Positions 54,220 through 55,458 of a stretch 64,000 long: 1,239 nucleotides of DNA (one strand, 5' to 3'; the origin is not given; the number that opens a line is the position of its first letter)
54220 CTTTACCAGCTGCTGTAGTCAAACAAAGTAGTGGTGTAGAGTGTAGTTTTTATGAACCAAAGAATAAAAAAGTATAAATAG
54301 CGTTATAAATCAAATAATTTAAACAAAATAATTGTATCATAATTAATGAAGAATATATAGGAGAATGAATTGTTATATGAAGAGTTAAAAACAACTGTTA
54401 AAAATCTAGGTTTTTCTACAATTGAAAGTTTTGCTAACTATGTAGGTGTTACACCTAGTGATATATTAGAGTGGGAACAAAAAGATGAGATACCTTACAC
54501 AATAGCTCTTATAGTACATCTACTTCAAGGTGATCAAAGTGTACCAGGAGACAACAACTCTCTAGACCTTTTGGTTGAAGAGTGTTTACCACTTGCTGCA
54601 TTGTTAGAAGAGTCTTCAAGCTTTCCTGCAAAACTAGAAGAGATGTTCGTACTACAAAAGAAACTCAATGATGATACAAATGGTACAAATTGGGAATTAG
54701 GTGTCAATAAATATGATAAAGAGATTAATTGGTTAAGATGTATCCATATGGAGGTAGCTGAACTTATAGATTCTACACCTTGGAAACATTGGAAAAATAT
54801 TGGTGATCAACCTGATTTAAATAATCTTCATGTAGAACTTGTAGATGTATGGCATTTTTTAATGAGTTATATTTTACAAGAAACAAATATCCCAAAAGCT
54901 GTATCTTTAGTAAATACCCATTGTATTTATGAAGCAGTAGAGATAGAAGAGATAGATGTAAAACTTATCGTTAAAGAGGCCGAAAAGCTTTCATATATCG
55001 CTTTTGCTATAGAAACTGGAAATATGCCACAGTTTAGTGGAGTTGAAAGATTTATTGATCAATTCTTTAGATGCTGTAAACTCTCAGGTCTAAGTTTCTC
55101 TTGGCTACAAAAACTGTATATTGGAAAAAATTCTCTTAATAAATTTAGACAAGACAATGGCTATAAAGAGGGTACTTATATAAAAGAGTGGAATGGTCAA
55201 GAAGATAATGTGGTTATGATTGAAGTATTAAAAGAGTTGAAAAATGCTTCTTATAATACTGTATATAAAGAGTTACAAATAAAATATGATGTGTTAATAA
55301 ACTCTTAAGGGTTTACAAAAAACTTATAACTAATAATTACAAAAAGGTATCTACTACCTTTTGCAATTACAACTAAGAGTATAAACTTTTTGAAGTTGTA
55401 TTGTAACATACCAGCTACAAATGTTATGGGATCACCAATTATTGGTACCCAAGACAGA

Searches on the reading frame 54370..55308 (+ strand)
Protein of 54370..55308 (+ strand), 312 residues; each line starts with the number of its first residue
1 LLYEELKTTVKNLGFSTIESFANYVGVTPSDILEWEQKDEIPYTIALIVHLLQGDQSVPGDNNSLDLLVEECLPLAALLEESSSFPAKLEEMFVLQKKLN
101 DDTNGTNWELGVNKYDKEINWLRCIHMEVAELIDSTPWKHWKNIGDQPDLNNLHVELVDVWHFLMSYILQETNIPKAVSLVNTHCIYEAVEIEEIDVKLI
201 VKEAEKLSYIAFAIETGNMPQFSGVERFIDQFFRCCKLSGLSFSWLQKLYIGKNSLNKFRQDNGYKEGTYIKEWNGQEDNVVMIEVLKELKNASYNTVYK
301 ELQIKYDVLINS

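Call 51: search_protein_families(library=pfam, proteins=[window:54370-55308:+], max_evalue=0.0001)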
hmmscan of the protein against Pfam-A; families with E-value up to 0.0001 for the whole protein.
window:54370-55308:+ (312 aa): 1 family
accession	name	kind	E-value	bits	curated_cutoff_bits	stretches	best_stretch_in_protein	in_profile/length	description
PF08761.16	dUTPase_2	-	5.8e-28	98.7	22.9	1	88-265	1-162/162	dUTPase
